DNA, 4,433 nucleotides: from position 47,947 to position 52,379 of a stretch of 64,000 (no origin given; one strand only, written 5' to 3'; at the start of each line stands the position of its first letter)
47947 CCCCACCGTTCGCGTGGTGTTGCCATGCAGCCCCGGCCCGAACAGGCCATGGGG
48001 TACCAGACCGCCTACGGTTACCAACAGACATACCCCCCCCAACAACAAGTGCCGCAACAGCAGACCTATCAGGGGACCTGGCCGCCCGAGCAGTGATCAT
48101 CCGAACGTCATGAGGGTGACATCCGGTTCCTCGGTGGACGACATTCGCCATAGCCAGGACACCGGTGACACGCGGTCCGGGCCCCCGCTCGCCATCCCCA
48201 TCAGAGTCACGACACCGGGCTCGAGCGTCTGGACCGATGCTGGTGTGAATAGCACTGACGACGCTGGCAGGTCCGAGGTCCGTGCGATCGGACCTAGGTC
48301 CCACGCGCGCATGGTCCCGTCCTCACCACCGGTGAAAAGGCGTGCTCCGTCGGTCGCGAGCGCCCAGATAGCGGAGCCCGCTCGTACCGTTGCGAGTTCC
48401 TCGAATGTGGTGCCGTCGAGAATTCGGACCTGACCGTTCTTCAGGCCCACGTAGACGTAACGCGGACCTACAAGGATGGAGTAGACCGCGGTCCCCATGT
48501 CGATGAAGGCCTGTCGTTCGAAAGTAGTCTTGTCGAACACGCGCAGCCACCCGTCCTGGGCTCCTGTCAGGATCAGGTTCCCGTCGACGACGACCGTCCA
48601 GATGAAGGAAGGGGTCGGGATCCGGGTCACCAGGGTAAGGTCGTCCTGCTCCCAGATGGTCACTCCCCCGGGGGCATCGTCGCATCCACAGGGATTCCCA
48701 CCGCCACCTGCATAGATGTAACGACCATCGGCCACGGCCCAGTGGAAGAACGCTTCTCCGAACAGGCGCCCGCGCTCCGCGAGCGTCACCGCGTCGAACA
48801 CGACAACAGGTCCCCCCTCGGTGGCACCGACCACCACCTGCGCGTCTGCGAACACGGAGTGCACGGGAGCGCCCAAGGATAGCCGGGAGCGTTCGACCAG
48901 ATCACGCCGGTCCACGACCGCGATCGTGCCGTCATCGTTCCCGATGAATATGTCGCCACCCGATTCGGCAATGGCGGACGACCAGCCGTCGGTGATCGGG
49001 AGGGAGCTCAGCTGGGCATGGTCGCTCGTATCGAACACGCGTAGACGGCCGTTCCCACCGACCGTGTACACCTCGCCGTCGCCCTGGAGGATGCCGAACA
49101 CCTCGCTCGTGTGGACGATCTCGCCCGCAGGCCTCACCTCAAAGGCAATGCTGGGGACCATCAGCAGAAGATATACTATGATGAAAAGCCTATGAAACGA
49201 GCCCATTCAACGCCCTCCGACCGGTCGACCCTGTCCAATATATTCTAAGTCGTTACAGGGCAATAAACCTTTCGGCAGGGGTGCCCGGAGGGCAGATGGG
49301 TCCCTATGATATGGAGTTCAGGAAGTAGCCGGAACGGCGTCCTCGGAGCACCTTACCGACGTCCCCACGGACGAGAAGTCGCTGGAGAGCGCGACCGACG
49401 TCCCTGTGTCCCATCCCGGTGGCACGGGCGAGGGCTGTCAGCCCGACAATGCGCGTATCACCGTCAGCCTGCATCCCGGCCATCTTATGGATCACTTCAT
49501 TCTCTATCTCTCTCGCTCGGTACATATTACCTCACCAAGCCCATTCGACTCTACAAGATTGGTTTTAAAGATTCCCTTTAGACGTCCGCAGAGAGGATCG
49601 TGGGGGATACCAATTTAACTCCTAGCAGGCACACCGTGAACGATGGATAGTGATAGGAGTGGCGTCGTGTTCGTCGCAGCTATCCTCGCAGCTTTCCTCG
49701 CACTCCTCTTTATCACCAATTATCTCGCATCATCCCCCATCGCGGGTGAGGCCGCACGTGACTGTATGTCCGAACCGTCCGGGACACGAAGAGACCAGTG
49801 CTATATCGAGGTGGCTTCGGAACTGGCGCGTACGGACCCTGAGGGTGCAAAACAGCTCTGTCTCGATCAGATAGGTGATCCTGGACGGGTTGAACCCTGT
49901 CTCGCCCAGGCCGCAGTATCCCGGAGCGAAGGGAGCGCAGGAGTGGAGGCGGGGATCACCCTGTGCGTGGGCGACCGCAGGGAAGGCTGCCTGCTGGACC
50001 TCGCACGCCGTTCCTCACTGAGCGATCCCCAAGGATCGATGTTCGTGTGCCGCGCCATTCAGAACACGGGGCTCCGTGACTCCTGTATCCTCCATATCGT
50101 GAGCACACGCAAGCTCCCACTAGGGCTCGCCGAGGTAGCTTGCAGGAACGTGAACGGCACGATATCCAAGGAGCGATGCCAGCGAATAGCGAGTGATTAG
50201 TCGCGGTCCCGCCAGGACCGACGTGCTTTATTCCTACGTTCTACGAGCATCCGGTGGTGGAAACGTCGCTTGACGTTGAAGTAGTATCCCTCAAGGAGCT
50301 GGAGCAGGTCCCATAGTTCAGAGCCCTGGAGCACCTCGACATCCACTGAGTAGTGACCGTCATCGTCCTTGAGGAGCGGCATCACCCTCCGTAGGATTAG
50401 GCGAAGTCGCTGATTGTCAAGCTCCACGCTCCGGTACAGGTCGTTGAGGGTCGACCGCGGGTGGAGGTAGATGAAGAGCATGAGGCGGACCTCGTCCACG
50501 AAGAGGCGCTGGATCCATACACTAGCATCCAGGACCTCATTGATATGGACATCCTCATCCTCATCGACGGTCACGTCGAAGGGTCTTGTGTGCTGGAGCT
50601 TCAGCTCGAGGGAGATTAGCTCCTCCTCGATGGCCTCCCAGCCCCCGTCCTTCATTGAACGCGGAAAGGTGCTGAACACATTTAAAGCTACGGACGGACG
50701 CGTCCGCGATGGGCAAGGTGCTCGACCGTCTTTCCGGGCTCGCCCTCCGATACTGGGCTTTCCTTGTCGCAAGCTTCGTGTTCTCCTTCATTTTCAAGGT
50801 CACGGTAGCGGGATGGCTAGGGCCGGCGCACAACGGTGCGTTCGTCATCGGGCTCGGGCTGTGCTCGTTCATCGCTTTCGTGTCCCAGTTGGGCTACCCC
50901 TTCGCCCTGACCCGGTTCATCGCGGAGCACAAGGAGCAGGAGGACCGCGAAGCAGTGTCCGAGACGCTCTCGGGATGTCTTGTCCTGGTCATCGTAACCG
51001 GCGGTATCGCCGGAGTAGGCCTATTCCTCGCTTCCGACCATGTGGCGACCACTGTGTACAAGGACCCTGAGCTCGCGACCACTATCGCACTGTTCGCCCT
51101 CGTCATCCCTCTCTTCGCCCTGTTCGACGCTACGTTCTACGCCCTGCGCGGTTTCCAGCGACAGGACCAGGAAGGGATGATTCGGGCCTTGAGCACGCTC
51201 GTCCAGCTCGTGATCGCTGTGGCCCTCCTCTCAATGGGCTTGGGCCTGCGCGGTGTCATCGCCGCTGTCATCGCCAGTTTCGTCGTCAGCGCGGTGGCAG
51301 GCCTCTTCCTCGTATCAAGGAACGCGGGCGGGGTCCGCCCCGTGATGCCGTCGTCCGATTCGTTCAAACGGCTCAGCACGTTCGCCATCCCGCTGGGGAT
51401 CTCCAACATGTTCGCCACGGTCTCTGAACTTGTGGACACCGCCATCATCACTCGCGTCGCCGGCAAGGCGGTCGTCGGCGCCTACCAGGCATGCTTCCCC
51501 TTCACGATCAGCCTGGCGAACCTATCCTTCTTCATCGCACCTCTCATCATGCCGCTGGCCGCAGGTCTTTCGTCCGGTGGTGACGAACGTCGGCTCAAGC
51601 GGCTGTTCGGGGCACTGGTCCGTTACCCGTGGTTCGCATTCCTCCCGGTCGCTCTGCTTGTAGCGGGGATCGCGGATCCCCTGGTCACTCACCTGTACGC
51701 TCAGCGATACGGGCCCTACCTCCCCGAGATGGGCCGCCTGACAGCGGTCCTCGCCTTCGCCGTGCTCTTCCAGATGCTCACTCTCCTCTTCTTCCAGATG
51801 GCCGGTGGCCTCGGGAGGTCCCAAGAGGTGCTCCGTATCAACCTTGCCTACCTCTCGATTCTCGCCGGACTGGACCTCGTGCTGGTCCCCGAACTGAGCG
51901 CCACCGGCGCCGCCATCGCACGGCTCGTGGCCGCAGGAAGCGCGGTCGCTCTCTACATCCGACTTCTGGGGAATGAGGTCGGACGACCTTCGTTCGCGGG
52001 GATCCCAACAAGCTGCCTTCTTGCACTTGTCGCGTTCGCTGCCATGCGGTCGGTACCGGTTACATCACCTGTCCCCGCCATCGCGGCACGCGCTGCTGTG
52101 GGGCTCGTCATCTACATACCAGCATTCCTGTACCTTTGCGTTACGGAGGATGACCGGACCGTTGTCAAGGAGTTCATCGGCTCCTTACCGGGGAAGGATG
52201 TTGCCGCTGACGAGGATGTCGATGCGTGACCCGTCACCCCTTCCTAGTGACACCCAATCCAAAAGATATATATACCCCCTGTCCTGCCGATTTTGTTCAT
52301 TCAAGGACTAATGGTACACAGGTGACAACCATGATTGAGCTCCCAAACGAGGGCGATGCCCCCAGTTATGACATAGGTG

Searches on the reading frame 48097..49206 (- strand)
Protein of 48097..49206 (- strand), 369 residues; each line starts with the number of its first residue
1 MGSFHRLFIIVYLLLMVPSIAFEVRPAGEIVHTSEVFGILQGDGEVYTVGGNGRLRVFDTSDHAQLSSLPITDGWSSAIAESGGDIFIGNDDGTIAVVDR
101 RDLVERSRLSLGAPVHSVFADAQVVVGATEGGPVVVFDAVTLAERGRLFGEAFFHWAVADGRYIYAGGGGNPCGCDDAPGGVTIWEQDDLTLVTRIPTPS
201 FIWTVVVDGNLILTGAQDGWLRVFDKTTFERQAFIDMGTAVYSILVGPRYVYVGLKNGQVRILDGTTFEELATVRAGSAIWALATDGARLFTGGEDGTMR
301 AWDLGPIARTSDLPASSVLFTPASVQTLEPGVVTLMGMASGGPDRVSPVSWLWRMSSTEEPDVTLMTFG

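Call 51: search_protein_families(library=pfam, proteins=[window:48097-49206:-], max_evalue=0.001)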
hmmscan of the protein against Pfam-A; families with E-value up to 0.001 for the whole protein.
window:48097-49206:- (369 aa): 14 families
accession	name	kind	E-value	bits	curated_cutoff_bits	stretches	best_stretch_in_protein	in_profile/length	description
PF23414.1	Beta-prop_EML_2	-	7.1e-13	49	90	1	210-276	11-79/266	Echinoderm microtubule-associated protein second beta-propeller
PF24817.1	WD40_WDHD1_1st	-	1.3e-10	41.3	109.9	1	208-303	16-114/291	WDHD1 first WD40 domain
PF25172.1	Beta-prop_WDR3_2nd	-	7e-10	39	140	1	208-308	10-113/293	WDR3 second beta-propeller domain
PF00400.38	WD40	-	1.8e-08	35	27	0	277-303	10-39/39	WD domain, G-beta repeat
PF25174.1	Beta-prop_THOC3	-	3.3e-08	33.3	305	1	182-305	71-201/272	THOC3 beta-propeller domain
PF24807.1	WD40_CDC20-Fz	-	1.4e-06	28.3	200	0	208-308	62-168/292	CDC20/Fizzy WD40 domain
PF02239.22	Cytochrom_D1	-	4.3e-06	26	25.5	0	213-283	9-82/368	Cytochrome D1 heme domain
PF25173.1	Beta-prop_WDR3_1st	-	1.9e-05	24.9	154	0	249-304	42-100/184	WDR3 first beta-propeller domain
PF23775.1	Beta-prop_RIG_2nd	-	6.8e-05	22.9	80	0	31-105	78-151/278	RIG second beta-propeller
PF13570.13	Beta-prop_ACSF4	-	0.00011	22.1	133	0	52-263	112-327/329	Beta-alanine-activating enzyme, beta-propeller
PF24814.1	WD40_Prp19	-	0.00035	20.1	320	0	208-305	60-165/281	Prp19 WD40 domain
PF24780.1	WD40_MABP1-WDR62_1st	-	0.00046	20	496.3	0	173-203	237-265/328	MABP1/WDR62 first WD40 domain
PF23185.1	CFAP43_N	-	0.00048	19.8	27.1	0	238-303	181-248/300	CFAP43 N-terminal domain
PF23754.1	Beta-prop_IP5PC_F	-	0.00087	18.7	27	0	206-302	297-392/392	IP5P C-F beta-propeller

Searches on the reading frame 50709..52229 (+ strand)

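Call 51: search_protein_families(library=pfam, proteins=[window:50709-52229:+], max_evalue=0.001)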
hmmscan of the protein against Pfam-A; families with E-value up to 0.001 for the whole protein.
window:50709-52229:+ (506 aa): 3 families
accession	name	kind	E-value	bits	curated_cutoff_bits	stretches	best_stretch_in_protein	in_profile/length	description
PF01943.22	Polysacc_synt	-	1.5e-22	80.8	28.2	1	21-277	14-262/274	Polysaccharide biosynthesis protein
PF13440.11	Polysacc_synt_3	-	4.6e-21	75.8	23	1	37-337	6-291/293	Polysaccharide biosynthesis protein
PF01554.23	MatE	-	1.8e-10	41.2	24.9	1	20-173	6-158/161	MatE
